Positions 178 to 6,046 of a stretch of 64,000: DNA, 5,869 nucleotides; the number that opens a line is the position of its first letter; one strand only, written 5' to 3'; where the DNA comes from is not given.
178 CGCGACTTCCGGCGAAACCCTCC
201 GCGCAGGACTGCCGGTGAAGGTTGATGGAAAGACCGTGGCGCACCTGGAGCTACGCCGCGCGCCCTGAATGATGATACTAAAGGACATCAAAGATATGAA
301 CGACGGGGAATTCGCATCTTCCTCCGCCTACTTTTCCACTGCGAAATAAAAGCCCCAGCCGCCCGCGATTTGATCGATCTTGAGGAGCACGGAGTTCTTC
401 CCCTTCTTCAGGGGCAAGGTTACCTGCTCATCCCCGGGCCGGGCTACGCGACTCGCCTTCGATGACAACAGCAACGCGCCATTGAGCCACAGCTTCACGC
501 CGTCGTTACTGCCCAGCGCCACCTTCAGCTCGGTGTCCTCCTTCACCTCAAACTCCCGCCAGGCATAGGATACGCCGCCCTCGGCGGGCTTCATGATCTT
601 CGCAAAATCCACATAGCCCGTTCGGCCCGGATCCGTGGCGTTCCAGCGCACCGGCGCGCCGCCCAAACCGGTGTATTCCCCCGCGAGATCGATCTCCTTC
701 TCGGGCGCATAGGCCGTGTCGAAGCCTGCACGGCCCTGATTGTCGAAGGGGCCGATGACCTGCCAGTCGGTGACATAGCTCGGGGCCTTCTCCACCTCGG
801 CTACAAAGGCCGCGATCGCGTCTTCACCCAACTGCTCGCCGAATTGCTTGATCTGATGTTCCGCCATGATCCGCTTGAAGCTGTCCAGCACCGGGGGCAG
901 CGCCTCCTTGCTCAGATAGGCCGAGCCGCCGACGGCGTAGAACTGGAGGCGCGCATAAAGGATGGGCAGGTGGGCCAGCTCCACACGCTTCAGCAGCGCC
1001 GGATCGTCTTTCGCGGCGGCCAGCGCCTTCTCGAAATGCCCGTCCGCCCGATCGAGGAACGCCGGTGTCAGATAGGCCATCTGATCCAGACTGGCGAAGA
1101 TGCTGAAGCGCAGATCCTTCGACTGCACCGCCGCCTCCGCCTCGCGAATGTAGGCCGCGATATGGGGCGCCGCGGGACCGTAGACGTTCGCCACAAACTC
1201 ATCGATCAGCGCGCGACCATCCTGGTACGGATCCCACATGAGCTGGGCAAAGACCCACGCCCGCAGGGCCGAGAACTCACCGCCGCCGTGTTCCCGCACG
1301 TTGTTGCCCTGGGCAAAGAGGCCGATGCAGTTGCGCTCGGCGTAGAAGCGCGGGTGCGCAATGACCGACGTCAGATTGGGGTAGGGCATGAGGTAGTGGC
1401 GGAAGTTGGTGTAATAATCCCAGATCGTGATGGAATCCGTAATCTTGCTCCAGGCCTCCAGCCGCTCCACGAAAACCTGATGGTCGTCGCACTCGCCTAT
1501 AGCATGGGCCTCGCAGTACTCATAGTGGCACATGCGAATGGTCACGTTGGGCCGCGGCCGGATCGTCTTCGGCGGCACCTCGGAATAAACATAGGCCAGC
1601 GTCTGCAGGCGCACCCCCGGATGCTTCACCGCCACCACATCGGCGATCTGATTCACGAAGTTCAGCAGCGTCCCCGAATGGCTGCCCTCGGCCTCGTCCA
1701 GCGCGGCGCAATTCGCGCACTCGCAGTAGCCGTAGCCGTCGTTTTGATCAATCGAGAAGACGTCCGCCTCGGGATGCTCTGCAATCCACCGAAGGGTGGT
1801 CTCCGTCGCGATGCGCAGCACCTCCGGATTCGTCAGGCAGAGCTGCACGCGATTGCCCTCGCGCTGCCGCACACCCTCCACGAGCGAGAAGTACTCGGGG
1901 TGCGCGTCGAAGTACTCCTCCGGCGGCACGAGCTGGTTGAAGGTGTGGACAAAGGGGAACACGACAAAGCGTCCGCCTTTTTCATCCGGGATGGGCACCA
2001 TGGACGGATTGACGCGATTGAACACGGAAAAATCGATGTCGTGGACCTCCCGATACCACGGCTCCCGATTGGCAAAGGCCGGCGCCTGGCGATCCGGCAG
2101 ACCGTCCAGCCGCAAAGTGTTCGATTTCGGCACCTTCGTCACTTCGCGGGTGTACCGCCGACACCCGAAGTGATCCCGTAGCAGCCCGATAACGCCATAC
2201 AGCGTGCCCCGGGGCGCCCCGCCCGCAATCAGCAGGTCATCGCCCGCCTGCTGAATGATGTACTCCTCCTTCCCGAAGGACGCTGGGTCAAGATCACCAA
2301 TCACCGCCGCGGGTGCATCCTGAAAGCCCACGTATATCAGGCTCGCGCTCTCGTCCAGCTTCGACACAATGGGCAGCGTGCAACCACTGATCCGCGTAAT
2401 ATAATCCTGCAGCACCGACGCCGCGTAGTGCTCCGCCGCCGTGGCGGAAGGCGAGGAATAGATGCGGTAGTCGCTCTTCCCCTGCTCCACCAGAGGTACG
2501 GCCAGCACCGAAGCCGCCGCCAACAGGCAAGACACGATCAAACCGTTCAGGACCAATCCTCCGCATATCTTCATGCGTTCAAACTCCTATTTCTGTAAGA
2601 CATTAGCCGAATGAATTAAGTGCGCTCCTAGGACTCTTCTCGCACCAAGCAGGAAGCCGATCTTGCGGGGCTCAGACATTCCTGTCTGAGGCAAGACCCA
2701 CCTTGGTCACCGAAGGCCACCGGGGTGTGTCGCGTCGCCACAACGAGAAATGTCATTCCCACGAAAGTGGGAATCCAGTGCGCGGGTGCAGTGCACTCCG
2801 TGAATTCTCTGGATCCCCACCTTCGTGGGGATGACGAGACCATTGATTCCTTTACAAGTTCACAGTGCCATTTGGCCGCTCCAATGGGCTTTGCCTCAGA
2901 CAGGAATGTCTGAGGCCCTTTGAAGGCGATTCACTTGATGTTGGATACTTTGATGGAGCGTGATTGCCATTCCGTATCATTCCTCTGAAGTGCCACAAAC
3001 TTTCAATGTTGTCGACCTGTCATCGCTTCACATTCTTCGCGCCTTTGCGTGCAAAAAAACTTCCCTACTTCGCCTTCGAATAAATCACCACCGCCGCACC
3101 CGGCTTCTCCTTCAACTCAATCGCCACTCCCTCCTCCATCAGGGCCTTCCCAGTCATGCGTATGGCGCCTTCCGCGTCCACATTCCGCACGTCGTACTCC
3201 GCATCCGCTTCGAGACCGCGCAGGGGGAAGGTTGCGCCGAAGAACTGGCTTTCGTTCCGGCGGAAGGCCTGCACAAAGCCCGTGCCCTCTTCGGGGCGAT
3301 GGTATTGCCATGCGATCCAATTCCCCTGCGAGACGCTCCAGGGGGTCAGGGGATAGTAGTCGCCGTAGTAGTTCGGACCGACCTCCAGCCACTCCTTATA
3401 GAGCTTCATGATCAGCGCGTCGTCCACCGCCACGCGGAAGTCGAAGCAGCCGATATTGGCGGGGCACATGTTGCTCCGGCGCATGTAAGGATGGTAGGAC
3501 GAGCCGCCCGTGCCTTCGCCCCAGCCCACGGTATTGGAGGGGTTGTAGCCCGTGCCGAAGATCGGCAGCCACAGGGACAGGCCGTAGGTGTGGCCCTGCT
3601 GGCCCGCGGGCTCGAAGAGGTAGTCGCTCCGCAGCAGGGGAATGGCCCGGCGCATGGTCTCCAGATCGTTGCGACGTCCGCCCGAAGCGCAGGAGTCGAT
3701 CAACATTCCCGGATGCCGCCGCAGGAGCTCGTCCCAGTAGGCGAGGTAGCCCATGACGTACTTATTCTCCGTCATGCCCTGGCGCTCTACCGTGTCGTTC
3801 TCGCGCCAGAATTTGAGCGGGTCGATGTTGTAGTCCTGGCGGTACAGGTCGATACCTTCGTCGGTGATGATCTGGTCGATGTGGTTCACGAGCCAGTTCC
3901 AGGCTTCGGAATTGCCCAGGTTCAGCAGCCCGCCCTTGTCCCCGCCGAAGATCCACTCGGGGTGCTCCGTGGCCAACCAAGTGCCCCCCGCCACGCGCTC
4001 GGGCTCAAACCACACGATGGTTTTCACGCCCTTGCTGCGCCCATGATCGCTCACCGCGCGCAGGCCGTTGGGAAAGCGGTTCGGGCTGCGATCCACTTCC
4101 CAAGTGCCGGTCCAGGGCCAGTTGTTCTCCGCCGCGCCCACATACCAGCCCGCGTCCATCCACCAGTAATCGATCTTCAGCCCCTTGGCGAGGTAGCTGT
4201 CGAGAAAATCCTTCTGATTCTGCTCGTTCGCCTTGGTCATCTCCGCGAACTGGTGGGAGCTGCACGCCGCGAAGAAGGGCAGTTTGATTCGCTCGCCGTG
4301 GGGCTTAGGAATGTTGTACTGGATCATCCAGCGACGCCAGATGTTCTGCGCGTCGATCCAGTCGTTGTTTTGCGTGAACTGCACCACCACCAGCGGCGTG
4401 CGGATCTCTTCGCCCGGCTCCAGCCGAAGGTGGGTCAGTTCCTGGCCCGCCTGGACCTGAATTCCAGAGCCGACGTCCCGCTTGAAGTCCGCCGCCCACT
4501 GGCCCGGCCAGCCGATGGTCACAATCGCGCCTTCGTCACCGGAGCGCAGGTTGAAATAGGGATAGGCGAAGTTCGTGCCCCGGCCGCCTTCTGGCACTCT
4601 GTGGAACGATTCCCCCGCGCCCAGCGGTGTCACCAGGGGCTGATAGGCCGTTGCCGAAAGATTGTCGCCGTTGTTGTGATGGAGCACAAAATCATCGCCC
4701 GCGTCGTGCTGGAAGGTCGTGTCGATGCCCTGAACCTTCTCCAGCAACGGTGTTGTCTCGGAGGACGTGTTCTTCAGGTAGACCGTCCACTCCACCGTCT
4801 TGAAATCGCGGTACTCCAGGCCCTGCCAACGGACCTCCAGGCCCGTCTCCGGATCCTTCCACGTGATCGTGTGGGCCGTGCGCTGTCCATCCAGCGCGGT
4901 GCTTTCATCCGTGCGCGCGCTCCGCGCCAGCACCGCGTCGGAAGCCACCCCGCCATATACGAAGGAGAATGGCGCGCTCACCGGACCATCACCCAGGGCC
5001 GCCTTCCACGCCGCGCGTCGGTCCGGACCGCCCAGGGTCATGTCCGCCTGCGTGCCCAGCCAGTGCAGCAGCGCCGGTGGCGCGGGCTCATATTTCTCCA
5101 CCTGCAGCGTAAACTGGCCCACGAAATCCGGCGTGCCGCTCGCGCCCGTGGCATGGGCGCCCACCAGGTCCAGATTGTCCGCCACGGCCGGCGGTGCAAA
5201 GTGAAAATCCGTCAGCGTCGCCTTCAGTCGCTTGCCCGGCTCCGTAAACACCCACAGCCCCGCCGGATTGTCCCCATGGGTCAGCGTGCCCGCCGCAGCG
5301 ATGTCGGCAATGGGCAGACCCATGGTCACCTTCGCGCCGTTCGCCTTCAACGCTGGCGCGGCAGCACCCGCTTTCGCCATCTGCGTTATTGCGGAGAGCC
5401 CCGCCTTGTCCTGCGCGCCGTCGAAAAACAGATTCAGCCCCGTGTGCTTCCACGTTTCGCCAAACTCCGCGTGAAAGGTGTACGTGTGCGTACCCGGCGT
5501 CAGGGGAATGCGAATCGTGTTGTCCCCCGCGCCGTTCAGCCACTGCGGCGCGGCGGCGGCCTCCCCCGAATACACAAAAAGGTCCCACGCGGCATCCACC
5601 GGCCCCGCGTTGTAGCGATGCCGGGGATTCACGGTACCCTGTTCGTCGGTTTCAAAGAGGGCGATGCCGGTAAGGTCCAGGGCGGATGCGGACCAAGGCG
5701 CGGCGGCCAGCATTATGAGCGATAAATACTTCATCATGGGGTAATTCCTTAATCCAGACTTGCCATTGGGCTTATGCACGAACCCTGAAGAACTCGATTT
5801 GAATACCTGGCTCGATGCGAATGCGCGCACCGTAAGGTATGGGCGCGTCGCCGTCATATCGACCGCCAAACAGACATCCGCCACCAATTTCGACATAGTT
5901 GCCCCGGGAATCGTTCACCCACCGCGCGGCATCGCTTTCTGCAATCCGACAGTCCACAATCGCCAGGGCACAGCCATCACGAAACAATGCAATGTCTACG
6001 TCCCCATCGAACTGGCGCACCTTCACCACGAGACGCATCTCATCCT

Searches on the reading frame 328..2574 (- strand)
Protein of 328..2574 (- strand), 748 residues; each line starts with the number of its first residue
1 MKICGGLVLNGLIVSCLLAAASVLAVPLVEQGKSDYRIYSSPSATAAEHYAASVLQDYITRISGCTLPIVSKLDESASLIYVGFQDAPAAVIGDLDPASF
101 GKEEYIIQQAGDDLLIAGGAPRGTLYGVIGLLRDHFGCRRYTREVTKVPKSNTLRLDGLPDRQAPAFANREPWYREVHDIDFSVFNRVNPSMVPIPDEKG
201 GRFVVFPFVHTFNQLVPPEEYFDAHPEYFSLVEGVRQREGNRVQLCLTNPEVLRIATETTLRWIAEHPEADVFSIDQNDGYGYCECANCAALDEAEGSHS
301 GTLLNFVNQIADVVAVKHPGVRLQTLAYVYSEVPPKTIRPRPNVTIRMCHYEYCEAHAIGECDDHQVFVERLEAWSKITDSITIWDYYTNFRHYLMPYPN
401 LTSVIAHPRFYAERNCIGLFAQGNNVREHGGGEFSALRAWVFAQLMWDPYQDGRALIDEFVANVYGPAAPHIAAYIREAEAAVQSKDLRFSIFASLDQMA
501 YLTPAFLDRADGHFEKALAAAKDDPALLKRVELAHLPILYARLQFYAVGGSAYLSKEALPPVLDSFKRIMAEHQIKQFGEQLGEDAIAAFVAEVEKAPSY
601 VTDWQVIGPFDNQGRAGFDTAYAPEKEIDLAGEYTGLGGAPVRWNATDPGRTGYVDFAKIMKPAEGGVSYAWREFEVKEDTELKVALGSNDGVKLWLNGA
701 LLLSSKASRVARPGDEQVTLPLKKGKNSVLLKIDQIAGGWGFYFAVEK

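Call 16: search_protein_families(library=pfam, proteins=[window:328-2574:-], max_evalue=0.0001)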
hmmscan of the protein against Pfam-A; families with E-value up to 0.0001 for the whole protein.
window:328-2574:- (748 aa): 2 families
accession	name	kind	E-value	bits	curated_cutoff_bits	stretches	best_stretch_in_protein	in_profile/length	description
PF16126.11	DUF4838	-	1.5e-95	320.5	26.6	1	141-476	2-324/325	Domain of unknown function (DUF4838)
PF03648.19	Glyco_hydro_67N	-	6.2e-05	23.7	24.3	0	46-128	31-117/120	Glycosyl hydrolase family 67 N-terminus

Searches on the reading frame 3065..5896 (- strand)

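Call 16: search_protein_families(library=pfam, proteins=[window:3065-5896:-], max_evalue=0.0001)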
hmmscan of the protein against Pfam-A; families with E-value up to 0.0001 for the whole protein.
window:3065-5896:- (943 aa): 2 families
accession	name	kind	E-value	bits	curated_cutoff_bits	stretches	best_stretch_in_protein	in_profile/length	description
PF02065.24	Melibiase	-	1.7e-23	83.6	27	1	570-758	67-260/347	Melibiase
PF16874.11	Glyco_hydro_36C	-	4.6e-06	27.4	27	1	860-933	1-70/77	Glycosyl hydrolase family 36 C-terminal domain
